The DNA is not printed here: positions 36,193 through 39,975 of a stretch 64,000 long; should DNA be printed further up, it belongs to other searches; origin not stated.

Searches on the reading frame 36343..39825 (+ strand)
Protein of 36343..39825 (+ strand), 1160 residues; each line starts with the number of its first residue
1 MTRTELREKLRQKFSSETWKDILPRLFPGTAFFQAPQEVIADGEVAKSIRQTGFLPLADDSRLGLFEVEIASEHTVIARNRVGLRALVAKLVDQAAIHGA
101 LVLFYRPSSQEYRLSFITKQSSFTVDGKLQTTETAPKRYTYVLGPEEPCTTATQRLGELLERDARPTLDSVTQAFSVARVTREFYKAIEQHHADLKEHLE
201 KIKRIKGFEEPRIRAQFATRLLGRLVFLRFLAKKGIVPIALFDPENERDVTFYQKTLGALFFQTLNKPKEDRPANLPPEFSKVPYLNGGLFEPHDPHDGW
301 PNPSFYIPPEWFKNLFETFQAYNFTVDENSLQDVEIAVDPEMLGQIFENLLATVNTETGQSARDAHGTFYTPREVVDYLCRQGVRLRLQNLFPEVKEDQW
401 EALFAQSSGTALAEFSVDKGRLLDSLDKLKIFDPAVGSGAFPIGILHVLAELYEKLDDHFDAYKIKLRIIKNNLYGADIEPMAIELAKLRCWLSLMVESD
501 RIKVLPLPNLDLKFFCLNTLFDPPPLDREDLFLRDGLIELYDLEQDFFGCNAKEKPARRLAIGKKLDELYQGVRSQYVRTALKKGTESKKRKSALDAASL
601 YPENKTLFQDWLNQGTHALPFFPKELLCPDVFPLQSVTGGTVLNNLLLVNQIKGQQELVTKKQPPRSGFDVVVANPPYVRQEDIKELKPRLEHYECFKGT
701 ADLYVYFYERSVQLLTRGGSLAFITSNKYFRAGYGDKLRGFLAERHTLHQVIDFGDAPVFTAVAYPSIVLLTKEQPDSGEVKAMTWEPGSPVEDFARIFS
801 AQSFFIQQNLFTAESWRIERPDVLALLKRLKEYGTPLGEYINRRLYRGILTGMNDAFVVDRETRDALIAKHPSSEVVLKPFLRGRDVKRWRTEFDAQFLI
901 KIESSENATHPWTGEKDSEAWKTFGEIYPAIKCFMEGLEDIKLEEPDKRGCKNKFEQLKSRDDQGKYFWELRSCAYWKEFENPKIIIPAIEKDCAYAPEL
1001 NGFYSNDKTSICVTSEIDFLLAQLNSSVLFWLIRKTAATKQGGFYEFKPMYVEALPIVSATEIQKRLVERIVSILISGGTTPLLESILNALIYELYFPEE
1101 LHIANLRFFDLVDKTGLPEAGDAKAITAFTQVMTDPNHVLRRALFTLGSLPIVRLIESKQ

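Call 5: search_protein_families(library=pfam, proteins=[window:36343-39825:+], max_evalue=0.1)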
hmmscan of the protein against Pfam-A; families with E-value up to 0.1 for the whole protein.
window:36343-39825:+ (1160 aa): 8 families
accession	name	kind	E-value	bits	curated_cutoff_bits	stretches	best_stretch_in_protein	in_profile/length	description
PF07669.17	Eco57I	-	1.8e-36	126.2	25.3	1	472-760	1-171/171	Eco57I restriction-modification methylase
PF02384.22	N6_Mtase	-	2.9e-16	60.1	20.4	2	652-777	109-236/311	N-6 DNA Methylase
PF12950.13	TaqI_C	-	2.2e-10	41.3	26.5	1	879-1057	1-118/118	TaqI-like C-terminal specificity domain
PF25120.1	DUF7814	-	7.2e-07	29.6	27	1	255-295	120-160/228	Domain of unknown function (DUF7814)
PF20473.4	MmeI_Mtase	-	1.2e-06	28.3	27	1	421-494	13-85/259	MmeI, DNA-methyltransferase domain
PF20465.4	MmeI_hel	-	0.0034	18.6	27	1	253-291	43-75/75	MmeI, helicase spacer domain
PF03602.21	Cons_hypoth95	-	0.043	13.9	24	0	651-726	95-170/182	Conserved hypothetical protein 95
PF01170.24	UPF0020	-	0.092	12.9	22.3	0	427-488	28-93/197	RMKL-like, methyltransferase domain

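Call 6: search_protein_families(library=padloc, proteins=[window:36343-39825:+], max_evalue=0.1)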
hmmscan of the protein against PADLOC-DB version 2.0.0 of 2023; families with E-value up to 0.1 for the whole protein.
window:36343-39825:+ (1160 aa): 79 families (the best 25 are shown)
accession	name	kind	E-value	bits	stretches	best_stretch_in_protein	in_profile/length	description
PDLC03601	REase_MTase_IIG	-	7.6e-113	376.3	2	167-531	194-564/1110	Type IIG restriction enzyme-methyltransferase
PDLC03596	REase_MTase_IIG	-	2.2e-92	308.8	3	667-1071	710-1098/1148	Type IIG restriction enzyme-methyltransferase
PDLC03612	REase_MTase_IIG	-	6.7e-81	270.9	4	667-1096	805-1233/1247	Type IIG restriction enzyme-methyltransferase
PDLC03609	REase_MTase_IIG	-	8.3e-58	194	2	665-1092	554-965/1066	Type IIG restriction enzyme-methyltransferase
PDLC03604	REase_MTase_IIG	-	1.5e-35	120.6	2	667-1059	533-934/1011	Type IIG restriction enzyme-methyltransferase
PDLC03313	MTase_II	-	2.2e-33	113.6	1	667-865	143-354/563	Type II methyltransferase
PDLC03335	MTase_II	-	2.5e-26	90.5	1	659-784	186-315/607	Type II methyltransferase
PDLC03628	REase_MTase_IIG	-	1e-22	78.1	3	171-382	152-353/1100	Type IIG restriction enzyme-methyltransferase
PDLC02643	DrmMI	-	5e-22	75.6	3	666-728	866-935/1347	DrmMI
PDLC03629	REase_MTase_IIG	-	8.4e-20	68.2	2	666-779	568-694/1182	Type IIG restriction enzyme-methyltransferase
PDLC02521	PglX|PglXI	-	8.1e-19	65.1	2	368-489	246-367/1174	PglX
PDLC02529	PglX|PglXI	-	3.3e-18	62.8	2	666-776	355-470/1189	PglX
PDLC03630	REase_MTase_IIG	-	5e-18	62.3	2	669-909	606-883/1100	Type IIG restriction enzyme-methyltransferase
PDLC03250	MTase_II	-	7.1e-18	62.7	1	655-889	327-561/775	Type II methyltransferase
PDLC02525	PglX|PglXI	-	9.4e-18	62.2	2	369-488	231-342/607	PglX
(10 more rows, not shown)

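Call 7: search_protein_families(library=ncbifam, proteins=[window:36343-39825:+], max_evalue=0.1)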
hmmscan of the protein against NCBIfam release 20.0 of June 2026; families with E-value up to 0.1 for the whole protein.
window:36343-39825:+ (1160 aa): 10 families
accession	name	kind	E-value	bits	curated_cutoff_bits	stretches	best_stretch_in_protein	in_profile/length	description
NF033452.1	BREX_1_MTaseX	exception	3.1e-24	84.9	500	1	369-761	253-600/1210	BREX-1 system adenine-specific DNA-methyltransferase PglX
NF033455.1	BREX_6_MTaseX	exception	3.4e-21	74.6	900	2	412-493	315-398/1319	BREX-6 system adenine-specific DNA-methyltransferase PglX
NF033451.1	BREX_2_MTaseX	equivalog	1.2e-16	59.6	400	2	667-779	357-476/1185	BREX-2 system adenine-specific DNA-methyltransferase PglX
TIGR02987.1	met_A_Alw26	exception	1.2e-08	34.2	353.5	1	1015-1105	415-503/523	Alw26I/Eco31I/Esp3I family type II restriction adenine-specific DNA-methyltransferase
NF033454.1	BREX_5_MTaseX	exception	2e-07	29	900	1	424-493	298-366/1404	BREX-5 system adenine-specific DNA-methyltransferase PglX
TIGR03534.1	RF_mod_PrmC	equivalog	3.5e-06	26.7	199.1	1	663-695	151-183/253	peptide chain release factor N(5)-glutamine methyltransferase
NF047738.1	antiphage_MADS2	equivalog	0.0047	15.3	720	0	422-487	326-401/654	methylation-associated defense system DNA methyltransferase MAD2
TIGR00536.1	hemK_fam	subfamily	0.0054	15.8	115.5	1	668-689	182-202/286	HemK family protein methyltransferase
TIGR00497.1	hsdM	equivalog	0.0068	15.2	242.75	0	667-775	305-419/515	type I restriction-modification system subunit M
TIGR03533.1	L3_gln_methyl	equivalog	0.015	14.6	229.7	1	666-690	187-211/284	50S ribosomal protein L3 N(5)-glutamine methyltransferase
